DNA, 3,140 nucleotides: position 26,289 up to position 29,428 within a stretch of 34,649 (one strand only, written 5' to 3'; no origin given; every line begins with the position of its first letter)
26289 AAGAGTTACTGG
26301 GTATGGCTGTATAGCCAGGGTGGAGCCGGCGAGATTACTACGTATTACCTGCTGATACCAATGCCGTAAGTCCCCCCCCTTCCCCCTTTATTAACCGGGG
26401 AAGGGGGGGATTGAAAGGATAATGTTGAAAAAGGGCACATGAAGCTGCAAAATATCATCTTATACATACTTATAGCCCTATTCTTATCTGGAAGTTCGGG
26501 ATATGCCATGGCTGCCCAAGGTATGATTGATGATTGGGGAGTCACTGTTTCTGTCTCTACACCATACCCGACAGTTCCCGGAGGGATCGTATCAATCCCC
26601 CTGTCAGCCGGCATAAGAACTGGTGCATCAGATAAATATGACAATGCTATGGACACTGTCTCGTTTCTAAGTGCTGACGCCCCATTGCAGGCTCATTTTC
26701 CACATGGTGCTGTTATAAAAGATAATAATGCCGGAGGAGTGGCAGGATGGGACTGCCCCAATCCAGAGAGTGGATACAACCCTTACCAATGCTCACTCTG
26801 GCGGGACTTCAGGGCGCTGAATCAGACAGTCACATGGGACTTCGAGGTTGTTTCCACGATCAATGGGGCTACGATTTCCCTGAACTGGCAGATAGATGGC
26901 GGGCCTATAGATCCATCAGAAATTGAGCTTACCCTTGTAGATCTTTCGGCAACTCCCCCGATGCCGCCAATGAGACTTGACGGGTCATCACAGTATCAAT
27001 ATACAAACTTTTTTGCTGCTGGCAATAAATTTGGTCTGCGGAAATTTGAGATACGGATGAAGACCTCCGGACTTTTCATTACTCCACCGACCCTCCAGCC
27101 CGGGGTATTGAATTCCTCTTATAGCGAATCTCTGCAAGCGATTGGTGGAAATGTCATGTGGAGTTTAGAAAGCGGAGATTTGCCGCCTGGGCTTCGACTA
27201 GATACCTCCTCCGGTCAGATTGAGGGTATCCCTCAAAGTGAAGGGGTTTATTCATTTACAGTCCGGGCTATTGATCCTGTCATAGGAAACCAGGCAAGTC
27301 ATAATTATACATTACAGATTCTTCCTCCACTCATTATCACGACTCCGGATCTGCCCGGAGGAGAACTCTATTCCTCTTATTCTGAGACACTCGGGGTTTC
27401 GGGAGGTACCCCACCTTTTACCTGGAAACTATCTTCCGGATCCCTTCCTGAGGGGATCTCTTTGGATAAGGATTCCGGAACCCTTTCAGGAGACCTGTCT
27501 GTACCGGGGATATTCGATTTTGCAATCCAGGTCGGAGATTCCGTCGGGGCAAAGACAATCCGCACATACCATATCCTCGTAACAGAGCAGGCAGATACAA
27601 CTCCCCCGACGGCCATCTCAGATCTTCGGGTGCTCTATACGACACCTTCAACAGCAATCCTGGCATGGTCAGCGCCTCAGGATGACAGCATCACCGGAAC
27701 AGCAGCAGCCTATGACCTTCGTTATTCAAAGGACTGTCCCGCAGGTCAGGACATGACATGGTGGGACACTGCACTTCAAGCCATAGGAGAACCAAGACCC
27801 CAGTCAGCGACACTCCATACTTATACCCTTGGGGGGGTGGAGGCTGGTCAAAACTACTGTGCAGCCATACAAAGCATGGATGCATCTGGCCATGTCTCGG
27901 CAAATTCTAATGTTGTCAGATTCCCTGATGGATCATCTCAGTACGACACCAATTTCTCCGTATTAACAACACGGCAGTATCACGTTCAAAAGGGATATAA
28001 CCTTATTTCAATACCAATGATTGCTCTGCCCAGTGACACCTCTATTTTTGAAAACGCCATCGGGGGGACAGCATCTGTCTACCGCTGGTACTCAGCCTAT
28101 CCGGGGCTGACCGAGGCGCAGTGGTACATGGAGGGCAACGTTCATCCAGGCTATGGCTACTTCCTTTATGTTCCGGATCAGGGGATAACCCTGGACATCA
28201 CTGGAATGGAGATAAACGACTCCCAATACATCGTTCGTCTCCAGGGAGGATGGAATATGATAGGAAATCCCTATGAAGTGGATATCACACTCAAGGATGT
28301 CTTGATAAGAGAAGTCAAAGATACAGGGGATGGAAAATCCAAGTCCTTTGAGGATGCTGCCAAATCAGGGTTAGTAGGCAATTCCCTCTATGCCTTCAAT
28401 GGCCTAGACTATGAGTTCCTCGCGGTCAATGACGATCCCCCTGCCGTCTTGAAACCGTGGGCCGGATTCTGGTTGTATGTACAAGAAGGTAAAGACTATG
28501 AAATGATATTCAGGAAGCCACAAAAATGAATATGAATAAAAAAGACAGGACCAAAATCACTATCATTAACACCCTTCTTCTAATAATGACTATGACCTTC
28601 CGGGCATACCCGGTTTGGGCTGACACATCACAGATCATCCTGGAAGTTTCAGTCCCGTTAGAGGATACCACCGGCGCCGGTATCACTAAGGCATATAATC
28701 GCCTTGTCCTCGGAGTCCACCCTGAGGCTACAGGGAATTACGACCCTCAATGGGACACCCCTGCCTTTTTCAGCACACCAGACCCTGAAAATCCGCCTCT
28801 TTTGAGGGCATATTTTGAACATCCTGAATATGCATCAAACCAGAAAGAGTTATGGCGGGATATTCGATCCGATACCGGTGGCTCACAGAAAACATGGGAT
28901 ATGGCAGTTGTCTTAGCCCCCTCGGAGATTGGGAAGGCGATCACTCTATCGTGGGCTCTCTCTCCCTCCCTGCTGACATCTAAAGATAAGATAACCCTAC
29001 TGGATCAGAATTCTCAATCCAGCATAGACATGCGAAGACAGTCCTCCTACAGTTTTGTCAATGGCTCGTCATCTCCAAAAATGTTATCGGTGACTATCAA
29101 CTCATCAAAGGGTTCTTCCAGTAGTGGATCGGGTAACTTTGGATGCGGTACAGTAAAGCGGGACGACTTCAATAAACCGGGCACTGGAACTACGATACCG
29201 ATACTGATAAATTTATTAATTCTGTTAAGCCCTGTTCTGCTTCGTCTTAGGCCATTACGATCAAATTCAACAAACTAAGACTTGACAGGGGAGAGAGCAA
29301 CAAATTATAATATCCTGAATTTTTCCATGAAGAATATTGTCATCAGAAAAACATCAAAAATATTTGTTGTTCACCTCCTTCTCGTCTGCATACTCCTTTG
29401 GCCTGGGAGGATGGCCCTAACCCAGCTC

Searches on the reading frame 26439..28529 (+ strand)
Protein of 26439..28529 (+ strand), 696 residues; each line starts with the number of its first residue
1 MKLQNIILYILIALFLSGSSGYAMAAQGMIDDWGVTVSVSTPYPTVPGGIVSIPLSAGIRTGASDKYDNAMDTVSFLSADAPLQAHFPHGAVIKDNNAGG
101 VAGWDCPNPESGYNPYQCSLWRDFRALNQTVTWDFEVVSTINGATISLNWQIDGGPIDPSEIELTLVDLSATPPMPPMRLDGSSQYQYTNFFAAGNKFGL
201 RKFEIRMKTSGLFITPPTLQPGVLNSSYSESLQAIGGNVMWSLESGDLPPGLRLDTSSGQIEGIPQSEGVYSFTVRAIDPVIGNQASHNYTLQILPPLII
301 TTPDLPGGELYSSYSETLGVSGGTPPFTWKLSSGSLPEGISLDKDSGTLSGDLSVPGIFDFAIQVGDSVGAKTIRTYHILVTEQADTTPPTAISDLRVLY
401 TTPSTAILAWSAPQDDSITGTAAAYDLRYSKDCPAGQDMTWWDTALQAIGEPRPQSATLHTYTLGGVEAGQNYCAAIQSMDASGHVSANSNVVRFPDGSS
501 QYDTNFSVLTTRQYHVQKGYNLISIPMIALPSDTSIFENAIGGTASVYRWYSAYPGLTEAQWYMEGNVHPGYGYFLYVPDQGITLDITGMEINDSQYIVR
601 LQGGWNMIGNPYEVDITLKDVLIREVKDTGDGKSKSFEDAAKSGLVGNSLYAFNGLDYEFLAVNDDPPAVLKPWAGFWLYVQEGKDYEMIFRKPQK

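Call 11: search_protein_families(library=pfam, proteins=[window:26439-28529:+], max_evalue=0.001)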
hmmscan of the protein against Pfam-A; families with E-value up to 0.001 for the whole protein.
window:26439-28529:+ (696 aa): 2 families
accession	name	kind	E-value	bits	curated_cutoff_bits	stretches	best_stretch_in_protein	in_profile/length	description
PF05345.18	He_PIG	-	6.1e-22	78.3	24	2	296-382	1-96/96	Putative Ig domain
PF00041.27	fn3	-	0.00011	22.7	25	0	392-486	2-75/84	Fibronectin type III domain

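Call 62: search_protein_families(library=pfam, proteins=[window:26439-28529:+], max_evalue=1)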
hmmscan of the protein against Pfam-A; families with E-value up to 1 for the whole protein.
window:26439-28529:+ (696 aa): 3 families
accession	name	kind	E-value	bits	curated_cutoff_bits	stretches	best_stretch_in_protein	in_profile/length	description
PF05345.18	He_PIG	-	6.1e-22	78.3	24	2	296-382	1-96/96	Putative Ig domain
PF00041.27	fn3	-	0.00011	22.7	25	1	392-486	2-75/84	Fibronectin type III domain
PF24908.1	Ig_SIBA-E_2nd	-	0.075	13.6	27.8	0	247-279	42-74/117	Integrin beta-like protein A-E, second Ig-like domain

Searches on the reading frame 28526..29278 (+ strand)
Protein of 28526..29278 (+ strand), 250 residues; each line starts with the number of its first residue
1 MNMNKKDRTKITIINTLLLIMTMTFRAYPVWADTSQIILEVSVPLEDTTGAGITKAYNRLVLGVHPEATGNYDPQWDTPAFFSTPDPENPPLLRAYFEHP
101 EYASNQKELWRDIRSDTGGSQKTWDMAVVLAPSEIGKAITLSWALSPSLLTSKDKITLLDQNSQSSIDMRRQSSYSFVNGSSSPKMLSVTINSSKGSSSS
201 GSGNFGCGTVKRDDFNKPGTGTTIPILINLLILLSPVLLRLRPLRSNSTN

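Call 11: search_protein_families(library=pfam, proteins=[window:28526-29278:+], max_evalue=0.001)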
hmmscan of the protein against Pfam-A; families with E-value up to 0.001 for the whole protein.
window:28526-29278:+ (250 aa): 0 families

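Call 62: search_protein_families(library=pfam, proteins=[window:28526-29278:+], max_evalue=1)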
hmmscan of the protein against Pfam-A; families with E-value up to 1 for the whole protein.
window:28526-29278:+ (250 aa): 1 family
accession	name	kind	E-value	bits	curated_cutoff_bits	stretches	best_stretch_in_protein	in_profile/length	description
PF00226.36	DnaJ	-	0.12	12.9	27.8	1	47-69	11-33/63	DnaJ domain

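Call 84: search_protein_families(library=ncbifam, proteins=[window:28526-29278:+], max_evalue=0.001)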
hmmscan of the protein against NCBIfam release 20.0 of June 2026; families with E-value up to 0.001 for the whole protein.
window:28526-29278:+ (250 aa): 0 families
